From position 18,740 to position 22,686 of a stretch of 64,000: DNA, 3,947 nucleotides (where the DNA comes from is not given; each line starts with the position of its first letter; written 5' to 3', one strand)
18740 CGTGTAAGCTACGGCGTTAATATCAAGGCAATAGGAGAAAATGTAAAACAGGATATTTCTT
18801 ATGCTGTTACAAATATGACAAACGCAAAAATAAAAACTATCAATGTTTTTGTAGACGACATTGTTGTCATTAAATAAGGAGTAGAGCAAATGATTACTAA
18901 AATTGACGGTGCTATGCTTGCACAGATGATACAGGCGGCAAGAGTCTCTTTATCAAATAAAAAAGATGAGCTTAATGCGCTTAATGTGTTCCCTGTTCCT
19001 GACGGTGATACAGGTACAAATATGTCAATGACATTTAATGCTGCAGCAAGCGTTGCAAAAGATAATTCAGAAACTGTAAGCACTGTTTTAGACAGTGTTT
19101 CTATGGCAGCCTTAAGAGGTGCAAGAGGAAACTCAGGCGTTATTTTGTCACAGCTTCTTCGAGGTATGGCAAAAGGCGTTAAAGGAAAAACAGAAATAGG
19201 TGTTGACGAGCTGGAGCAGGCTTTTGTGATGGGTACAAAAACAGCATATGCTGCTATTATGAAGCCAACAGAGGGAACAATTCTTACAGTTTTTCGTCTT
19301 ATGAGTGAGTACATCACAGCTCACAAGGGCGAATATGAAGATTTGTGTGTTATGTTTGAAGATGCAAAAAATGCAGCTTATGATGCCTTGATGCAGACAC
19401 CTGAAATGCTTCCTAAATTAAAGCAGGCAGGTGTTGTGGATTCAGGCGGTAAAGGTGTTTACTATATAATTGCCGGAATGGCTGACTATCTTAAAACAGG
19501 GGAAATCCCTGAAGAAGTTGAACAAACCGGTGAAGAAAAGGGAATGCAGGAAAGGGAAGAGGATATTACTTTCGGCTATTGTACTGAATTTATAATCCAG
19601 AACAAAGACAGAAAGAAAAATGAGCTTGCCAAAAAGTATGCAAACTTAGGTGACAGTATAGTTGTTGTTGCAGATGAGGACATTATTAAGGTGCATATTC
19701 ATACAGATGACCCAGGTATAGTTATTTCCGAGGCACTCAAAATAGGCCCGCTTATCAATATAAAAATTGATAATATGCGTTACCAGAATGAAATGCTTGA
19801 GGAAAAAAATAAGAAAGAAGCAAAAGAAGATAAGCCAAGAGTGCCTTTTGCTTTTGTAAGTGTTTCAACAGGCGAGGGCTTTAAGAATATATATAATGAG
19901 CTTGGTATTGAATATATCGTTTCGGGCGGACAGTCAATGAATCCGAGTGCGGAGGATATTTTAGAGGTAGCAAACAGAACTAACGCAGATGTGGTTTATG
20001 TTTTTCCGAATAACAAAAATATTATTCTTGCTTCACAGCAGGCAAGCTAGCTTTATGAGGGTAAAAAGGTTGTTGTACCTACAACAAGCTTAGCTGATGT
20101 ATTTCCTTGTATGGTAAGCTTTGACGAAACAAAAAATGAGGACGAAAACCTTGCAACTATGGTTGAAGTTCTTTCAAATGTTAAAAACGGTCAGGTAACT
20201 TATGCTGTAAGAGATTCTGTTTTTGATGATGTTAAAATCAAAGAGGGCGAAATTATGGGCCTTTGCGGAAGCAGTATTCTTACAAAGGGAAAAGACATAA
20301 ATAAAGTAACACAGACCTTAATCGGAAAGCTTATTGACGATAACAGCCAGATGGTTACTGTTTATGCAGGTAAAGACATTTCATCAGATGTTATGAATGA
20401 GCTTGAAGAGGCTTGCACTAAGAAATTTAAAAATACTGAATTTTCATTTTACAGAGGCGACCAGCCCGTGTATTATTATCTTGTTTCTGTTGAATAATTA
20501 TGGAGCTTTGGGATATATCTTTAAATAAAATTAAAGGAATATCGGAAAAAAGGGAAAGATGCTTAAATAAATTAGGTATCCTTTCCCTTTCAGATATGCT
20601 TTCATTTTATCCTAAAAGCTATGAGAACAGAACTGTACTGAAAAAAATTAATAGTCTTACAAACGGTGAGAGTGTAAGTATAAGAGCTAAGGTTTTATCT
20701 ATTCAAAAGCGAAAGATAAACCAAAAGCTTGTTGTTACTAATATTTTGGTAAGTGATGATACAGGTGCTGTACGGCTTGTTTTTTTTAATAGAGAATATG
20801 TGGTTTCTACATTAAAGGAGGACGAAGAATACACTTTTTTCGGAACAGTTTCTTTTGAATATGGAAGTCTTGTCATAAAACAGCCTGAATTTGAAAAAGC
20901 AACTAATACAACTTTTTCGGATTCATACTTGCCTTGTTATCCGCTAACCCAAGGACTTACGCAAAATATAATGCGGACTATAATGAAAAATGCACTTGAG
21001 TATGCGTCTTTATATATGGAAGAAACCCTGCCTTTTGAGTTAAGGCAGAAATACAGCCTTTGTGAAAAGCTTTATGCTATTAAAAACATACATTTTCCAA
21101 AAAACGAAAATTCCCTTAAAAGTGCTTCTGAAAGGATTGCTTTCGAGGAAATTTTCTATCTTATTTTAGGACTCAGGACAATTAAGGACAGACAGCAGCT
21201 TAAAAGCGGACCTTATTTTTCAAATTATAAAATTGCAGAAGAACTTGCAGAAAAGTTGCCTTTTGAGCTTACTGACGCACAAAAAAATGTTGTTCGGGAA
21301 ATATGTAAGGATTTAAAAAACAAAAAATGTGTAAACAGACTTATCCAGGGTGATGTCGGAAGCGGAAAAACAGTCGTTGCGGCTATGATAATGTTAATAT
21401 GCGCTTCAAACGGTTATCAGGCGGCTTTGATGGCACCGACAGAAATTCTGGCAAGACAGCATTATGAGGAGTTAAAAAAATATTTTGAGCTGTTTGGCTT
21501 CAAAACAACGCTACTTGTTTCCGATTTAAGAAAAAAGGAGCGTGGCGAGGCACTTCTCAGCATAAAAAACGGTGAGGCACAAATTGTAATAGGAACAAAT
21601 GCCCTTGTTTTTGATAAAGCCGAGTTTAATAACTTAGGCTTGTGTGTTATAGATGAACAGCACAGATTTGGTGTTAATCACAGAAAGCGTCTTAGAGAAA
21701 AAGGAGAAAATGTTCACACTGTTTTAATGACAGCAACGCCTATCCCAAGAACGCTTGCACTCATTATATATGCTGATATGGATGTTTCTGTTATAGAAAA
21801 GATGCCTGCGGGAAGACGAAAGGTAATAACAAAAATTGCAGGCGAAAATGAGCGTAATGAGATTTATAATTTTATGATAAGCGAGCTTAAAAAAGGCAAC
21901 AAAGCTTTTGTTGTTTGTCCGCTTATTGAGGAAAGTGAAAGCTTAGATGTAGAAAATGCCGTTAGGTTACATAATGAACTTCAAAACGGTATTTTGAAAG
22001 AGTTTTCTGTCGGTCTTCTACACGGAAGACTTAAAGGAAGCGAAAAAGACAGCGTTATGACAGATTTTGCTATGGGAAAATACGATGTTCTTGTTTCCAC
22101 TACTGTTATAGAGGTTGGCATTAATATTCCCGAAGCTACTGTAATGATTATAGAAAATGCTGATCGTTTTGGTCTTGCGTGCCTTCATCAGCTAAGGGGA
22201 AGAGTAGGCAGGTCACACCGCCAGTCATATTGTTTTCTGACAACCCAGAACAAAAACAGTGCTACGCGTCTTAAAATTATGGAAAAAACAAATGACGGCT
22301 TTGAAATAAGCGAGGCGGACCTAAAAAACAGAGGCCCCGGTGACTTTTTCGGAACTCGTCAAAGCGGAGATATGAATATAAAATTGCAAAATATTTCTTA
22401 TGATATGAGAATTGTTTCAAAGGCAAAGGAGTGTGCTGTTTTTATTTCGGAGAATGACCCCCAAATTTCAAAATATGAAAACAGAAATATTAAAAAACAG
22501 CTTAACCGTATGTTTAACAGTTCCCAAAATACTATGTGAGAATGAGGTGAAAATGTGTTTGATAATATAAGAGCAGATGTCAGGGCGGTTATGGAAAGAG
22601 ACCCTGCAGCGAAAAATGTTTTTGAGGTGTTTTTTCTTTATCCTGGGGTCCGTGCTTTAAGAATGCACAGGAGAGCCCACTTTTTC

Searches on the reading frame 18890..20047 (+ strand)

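Call 70: search_protein_families(library=pfam, proteins=[window:18890-20047:+], max_evalue=0.00001)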
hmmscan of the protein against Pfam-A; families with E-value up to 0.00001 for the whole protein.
window:18890-20047:+ (386 aa): 3 families
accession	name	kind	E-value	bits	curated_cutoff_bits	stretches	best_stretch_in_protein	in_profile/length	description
PF02734.22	Dak2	-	3.3e-43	148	27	1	35-198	1-173/174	DAK2 domain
PF21645.3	FakA-like_M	-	6.9e-28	96.7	24.9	1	227-301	1-78/80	Fatty acid kinase subunit A-like, middle domain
PF13684.11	FakA-like_C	-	7.2e-23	81.5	23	1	321-385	1-65/216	Fatty acid kinase subunit A-like, C-terminal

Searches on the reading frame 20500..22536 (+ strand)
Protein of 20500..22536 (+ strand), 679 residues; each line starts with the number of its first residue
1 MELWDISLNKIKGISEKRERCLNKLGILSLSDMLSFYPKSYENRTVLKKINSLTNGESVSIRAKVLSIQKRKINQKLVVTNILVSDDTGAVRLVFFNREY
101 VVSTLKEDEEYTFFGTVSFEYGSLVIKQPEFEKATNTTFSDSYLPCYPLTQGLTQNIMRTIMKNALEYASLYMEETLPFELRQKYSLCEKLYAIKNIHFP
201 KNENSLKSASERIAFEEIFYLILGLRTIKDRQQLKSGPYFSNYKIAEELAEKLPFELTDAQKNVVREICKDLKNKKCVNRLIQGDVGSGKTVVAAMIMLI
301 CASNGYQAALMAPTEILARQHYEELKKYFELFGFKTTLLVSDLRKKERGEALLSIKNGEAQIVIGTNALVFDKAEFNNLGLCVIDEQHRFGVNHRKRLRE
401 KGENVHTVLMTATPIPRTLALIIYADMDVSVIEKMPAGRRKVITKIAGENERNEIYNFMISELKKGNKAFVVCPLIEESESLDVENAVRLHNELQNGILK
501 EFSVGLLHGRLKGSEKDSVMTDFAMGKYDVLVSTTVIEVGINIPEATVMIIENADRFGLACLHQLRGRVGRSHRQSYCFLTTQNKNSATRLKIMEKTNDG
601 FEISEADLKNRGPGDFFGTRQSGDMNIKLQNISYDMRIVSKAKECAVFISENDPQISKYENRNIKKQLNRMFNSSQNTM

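Call 70: search_protein_families(library=pfam, proteins=[window:20500-22536:+], max_evalue=0.00001)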
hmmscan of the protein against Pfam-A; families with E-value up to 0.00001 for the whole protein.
window:20500-22536:+ (679 aa): 6 families
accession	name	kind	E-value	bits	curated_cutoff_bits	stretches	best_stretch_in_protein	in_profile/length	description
PF17191.10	RecG_wedge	-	2.3e-34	118.8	23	1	11-167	5-160/162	RecG wedge domain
PF00270.35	DEAD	-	1.4e-26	93.6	26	1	259-419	2-164/167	DEAD/DEAH box helicase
PF00271.37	Helicase_C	-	1.2e-25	90.4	23.5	1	459-572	10-109/110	Helicase conserved C-terminal domain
PF19833.4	RecG_dom3_C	-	1.1e-18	67.5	26.8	1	597-674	1-79/87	ATP-dependent DNA helicase RecG, domain 3, C-terminal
PF04851.21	ResIII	-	1e-15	58.4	22.5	1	255-414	2-162/164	Type III restriction enzyme, res subunit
PF07517.20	SecA_DEAD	-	5.4e-06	26.3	24.6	0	285-352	98-165/290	SecA DEAD-like domain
